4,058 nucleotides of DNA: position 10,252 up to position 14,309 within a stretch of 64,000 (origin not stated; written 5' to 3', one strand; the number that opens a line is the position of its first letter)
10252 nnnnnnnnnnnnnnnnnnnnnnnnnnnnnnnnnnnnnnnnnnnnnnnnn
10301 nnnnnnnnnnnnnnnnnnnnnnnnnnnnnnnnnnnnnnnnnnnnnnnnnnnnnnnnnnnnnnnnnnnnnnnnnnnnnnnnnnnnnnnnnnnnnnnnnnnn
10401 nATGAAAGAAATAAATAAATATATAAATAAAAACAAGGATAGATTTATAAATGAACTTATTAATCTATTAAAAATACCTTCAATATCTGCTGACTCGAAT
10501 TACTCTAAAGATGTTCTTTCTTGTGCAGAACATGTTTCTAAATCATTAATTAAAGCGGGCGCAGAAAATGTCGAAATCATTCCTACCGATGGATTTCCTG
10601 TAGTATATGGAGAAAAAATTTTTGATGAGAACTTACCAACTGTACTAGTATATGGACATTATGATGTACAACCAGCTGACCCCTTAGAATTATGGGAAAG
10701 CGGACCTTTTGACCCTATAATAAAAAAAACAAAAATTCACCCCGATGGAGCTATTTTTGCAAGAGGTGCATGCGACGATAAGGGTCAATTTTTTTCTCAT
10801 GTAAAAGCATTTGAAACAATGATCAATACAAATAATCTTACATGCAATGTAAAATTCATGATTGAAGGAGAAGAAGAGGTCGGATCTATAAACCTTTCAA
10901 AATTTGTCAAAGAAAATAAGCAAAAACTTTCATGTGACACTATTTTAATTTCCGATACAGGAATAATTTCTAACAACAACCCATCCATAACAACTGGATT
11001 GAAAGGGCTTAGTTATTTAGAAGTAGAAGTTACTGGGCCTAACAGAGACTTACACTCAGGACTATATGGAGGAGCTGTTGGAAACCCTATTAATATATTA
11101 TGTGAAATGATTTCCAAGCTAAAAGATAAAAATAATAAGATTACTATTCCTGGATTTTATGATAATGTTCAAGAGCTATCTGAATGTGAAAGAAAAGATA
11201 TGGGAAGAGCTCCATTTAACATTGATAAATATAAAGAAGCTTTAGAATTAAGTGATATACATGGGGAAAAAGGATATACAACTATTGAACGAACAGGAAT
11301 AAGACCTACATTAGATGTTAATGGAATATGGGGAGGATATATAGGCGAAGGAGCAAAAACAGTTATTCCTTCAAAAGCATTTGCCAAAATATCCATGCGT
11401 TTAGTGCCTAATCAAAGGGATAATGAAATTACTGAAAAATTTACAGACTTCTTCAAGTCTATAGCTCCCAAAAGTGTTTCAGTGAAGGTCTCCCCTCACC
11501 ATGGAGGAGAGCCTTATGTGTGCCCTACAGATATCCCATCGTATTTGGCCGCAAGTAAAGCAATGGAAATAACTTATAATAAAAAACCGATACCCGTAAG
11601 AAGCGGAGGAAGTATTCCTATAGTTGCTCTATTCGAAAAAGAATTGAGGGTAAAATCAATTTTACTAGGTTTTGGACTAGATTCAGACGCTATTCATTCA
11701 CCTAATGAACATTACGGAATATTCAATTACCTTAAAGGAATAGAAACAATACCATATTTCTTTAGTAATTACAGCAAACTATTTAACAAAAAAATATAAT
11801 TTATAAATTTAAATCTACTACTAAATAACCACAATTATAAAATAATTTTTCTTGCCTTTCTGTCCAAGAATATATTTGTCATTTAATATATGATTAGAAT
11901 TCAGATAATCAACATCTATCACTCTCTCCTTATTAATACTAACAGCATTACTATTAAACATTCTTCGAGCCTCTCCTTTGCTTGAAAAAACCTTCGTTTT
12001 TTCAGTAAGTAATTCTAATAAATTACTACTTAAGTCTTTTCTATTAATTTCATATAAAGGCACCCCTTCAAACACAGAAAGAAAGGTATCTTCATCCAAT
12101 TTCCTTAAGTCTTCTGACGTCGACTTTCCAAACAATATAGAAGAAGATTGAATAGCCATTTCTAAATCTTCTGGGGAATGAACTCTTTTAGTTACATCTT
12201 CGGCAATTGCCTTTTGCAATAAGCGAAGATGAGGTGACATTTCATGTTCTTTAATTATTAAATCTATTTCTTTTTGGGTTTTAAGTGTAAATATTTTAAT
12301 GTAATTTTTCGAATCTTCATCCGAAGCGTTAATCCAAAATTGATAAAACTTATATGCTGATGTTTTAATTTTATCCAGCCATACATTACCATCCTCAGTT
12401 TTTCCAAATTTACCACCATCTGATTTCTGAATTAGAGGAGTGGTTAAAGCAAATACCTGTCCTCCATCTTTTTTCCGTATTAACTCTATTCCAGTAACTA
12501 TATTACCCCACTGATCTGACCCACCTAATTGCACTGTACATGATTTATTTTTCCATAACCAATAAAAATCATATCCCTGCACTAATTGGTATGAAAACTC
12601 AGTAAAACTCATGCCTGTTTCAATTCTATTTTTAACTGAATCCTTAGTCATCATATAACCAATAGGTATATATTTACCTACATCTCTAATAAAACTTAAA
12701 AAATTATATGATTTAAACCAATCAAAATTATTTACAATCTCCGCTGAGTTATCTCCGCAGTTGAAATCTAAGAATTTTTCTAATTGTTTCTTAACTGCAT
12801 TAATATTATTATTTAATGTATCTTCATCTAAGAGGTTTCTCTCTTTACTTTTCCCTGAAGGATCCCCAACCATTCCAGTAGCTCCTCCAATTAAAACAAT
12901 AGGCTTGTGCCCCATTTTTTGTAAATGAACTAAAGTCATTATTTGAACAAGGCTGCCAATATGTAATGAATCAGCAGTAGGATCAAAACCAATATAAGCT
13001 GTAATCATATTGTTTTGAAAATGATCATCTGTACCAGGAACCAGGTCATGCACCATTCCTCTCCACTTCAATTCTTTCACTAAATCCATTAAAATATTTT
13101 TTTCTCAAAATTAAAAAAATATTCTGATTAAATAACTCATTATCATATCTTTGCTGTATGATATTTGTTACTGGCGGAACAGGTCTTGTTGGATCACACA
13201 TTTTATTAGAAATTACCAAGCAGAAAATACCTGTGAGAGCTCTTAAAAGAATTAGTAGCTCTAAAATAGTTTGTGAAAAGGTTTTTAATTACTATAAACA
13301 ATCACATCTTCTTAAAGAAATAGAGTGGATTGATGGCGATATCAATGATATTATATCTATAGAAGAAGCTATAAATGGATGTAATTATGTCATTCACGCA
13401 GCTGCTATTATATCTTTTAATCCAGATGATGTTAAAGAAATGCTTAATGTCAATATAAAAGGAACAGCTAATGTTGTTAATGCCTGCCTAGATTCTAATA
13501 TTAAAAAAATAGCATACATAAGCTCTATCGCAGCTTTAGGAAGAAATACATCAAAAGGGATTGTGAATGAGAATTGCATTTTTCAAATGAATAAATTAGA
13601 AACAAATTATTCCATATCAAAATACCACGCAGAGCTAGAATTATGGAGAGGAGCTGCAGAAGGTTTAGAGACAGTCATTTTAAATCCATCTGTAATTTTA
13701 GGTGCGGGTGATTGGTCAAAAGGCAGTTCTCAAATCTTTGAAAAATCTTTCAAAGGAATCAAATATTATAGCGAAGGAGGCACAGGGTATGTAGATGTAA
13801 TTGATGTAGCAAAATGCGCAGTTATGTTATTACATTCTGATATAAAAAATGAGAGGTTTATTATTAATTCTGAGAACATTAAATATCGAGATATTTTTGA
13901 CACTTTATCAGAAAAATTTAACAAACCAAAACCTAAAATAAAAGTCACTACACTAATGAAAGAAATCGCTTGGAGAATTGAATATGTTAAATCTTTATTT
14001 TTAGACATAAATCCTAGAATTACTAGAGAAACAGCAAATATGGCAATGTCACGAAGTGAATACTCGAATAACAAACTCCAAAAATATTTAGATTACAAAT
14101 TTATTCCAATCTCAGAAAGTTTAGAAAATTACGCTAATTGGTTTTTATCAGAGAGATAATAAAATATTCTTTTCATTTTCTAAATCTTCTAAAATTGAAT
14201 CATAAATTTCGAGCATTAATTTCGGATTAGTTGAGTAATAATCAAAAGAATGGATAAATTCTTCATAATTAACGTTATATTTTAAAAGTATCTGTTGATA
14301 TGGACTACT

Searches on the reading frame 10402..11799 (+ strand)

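Call 5: search_protein_families(library=pfam, proteins=[window:10402-11799:+])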
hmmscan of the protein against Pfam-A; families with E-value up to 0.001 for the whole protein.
window:10402-11799:+ (465 aa): 2 families
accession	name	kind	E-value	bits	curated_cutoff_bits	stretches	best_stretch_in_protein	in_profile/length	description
PF01546.33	Peptidase_M20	-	1.2e-24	87.8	24.6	1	82-450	1-200/206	Peptidase family M20/M25/M40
PF07687.19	M20_dimer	-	6.2e-19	68.4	21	1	199-357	2-105/107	Peptidase dimerisation domain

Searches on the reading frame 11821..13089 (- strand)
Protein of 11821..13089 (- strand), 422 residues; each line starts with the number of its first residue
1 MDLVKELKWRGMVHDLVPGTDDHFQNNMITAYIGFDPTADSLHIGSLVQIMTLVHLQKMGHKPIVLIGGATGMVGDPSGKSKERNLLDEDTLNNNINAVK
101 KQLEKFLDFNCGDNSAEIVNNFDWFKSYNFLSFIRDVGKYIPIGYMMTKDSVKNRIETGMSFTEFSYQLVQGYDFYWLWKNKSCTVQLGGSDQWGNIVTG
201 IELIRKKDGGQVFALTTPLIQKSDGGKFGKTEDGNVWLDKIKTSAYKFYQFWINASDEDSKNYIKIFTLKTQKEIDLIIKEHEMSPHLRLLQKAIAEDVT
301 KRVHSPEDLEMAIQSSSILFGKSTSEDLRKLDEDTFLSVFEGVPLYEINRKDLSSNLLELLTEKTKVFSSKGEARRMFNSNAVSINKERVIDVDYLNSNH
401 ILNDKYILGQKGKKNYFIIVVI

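Call 5: search_protein_families(library=pfam, proteins=[window:11821-13089:-])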
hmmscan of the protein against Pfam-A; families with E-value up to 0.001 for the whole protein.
window:11821-13089:- (422 aa): 2 families
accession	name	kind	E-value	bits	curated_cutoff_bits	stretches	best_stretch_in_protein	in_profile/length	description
PF00579.31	tRNA-synt_1b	-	2.6e-76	257.2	21.1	1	27-320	4-291/292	tRNA synthetases class I (W and Y)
PF22421.1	SYY_C-terminal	-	3.7e-16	59.2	27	1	338-419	4-83/83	Tyrosine--tRNA ligase SYY-like C-terminal domain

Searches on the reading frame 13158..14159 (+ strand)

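Call 12: search_protein_families(library=pfam, proteins=[window:13158-14159:+])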
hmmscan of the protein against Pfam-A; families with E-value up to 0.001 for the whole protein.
window:13158-14159:+ (333 aa): 9 families
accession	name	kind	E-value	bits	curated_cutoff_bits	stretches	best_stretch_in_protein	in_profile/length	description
PF01370.27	Epimerase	-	6e-25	88.5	20.9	1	2-227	1-227/240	NAD dependent epimerase/dehydratase family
PF01073.25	3Beta_HSD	-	5.2e-24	85.2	22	1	4-187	2-188/280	3-beta hydroxysteroid dehydrogenase/isomerase family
PF07993.18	NAD_binding_4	-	3.3e-20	72.7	20.1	1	4-207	1-232/258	Male sterility protein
PF16363.11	GDP_Man_Dehyd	-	1.5e-12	48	27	1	3-159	1-161/332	GDP-mannose 4,6 dehydratase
PF02719.21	Polysacc_synt_2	-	1.6e-12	47.7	20.2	1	2-126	1-131/293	Polysaccharide biosynthesis protein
PF13460.12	NAD_binding_10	-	5.1e-11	43.2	27.2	1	6-226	1-182/184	NAD(P)H-binding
PF05368.20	NmrA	-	2.5e-06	27.8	27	1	2-120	5-104/298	NmrA-like family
PF04321.23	RmlD_sub_bind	-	2.3e-05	24.1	27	1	2-123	3-101/287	RmlD substrate binding domain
PF08659.16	KR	-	4.4e-05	23.9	22.6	1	3-131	4-144/180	KR domain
